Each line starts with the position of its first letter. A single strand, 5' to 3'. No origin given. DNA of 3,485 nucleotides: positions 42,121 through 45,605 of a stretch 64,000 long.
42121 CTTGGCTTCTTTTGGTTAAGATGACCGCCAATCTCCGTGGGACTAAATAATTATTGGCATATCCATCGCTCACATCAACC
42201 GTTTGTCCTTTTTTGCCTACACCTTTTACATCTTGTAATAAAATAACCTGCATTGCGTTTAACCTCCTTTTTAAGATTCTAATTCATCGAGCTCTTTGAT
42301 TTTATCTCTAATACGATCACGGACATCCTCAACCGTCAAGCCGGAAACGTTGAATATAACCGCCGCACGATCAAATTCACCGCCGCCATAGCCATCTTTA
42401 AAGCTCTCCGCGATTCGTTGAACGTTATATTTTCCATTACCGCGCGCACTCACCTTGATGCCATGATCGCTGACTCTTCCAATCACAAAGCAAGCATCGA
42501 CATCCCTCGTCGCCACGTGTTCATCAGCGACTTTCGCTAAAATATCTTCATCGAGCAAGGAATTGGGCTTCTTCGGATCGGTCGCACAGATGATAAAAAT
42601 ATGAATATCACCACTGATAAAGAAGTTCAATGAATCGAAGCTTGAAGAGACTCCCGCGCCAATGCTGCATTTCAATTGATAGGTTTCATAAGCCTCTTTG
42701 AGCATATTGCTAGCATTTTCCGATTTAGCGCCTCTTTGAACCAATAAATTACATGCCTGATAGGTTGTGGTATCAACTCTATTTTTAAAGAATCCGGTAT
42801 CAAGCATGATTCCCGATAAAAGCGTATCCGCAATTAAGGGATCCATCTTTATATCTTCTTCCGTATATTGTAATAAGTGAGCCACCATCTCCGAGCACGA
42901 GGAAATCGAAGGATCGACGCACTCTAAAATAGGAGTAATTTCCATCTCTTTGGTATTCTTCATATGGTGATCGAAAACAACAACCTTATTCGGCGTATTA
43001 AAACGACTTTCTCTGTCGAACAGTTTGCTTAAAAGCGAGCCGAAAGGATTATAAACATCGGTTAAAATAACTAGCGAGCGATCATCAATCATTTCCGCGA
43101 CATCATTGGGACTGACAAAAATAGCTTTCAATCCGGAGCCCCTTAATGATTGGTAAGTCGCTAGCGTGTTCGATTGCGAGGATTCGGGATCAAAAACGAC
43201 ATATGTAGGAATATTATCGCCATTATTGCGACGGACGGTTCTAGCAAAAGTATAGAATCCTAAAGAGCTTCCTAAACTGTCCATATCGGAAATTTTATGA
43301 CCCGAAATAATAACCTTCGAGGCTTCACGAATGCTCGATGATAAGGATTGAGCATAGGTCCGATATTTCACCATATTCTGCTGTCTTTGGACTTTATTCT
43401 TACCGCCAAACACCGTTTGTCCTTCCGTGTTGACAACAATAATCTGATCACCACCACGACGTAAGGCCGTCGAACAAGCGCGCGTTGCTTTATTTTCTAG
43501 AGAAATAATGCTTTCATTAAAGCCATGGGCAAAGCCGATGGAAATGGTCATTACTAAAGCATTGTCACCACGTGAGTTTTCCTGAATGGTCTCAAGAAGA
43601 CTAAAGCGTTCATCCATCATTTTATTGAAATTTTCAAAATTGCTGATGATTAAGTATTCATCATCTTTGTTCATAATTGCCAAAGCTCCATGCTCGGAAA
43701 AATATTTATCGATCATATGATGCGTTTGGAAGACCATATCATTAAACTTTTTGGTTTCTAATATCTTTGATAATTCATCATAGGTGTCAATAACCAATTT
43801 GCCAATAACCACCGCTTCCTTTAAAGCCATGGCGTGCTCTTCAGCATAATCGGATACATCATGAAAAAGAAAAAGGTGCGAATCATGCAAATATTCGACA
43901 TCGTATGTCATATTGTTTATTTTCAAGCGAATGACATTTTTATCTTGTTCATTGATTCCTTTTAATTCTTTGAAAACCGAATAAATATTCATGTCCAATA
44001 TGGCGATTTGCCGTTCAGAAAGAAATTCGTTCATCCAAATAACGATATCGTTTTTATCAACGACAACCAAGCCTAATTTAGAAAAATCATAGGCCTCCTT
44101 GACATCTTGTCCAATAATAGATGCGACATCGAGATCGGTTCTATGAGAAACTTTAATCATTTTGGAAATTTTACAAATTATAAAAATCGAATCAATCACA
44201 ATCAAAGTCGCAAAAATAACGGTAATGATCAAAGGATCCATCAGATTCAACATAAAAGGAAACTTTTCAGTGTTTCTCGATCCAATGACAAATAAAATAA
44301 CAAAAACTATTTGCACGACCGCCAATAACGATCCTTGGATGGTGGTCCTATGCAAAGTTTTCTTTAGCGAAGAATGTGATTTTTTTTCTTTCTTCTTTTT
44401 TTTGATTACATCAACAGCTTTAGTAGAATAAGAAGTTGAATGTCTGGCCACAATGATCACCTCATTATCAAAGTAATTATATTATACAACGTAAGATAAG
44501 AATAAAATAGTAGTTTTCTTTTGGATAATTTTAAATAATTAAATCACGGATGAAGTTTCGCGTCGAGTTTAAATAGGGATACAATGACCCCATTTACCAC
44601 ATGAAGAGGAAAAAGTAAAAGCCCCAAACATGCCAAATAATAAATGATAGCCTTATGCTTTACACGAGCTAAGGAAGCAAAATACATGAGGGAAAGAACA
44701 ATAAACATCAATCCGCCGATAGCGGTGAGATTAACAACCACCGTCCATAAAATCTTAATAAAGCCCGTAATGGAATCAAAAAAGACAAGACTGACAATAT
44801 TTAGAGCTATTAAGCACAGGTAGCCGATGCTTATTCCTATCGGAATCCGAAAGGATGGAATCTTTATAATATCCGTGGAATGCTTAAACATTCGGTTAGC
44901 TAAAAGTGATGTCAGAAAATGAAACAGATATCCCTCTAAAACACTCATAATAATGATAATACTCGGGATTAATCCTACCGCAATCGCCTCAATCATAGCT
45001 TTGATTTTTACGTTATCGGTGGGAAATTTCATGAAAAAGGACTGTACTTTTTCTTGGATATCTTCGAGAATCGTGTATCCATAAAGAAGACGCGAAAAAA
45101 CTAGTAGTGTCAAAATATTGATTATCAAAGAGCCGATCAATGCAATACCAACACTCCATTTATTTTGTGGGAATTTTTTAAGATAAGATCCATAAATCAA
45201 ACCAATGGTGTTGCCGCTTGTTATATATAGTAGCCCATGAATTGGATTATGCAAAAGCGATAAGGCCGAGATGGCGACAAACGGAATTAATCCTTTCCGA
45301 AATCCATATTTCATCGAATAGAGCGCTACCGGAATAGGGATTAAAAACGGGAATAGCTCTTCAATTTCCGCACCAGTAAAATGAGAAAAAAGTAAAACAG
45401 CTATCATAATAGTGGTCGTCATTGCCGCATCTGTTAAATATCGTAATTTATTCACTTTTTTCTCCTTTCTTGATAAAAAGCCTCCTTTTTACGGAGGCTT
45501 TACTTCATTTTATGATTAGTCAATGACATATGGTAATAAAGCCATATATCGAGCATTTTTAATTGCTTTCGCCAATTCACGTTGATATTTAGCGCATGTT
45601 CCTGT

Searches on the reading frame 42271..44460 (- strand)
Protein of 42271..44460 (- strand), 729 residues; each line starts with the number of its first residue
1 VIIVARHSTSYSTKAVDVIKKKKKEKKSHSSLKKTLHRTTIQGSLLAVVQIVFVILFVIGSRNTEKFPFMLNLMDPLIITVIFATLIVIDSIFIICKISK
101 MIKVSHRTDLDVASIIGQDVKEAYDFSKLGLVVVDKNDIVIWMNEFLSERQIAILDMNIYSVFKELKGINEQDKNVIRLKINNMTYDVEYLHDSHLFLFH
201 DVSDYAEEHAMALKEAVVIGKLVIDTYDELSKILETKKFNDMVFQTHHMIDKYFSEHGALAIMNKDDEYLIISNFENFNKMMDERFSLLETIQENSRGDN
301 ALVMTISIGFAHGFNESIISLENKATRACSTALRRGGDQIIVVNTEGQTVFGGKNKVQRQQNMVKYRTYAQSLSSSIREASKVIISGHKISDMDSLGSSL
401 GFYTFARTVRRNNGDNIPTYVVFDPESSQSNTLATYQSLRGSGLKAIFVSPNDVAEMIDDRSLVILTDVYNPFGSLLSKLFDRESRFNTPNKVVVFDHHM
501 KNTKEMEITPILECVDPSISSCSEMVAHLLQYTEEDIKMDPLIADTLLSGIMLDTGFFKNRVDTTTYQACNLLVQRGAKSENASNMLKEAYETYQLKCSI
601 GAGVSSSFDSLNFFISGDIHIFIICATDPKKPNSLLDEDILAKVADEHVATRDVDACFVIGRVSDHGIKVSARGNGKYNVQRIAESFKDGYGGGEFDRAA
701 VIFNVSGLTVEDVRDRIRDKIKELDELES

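Call 49: search_protein_families(library=pfam, proteins=[window:42271-44460:-], max_evalue=0.001)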
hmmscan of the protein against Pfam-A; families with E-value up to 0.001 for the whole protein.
window:42271-44460:- (729 aa): 4 families
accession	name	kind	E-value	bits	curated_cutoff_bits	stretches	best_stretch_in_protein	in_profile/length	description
PF24898.2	GGDEF_GdpP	-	1.5e-19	71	30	1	223-346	2-122/126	Cyclic-di-AMP phosphodiesterase GdpP-like, GGDEF domain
PF01368.27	DHH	-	3.1e-18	66.7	28.1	1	382-551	1-125/125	DHH family, N-terminal domain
PF02272.25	DHHA1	-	5.8e-05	23.9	25.9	1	637-705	14-85/102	DHHA1 domain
PF21370.4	PAS_GdpP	-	0.0001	23.1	27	1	129-202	14-90/90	Cyclic-di-AMP phosphodiesterase GdpP-like, PAS domain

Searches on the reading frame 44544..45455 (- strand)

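Call 49: search_protein_families(library=pfam, proteins=[window:44544-45455:-], max_evalue=0.001)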
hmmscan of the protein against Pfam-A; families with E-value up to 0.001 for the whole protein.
window:44544-45455:- (303 aa): 1 family
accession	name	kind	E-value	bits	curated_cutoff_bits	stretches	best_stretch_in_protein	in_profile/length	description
PF09991.14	DUF2232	-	1.6e-10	41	27.8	1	31-277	16-274/290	Predicted membrane protein (DUF2232)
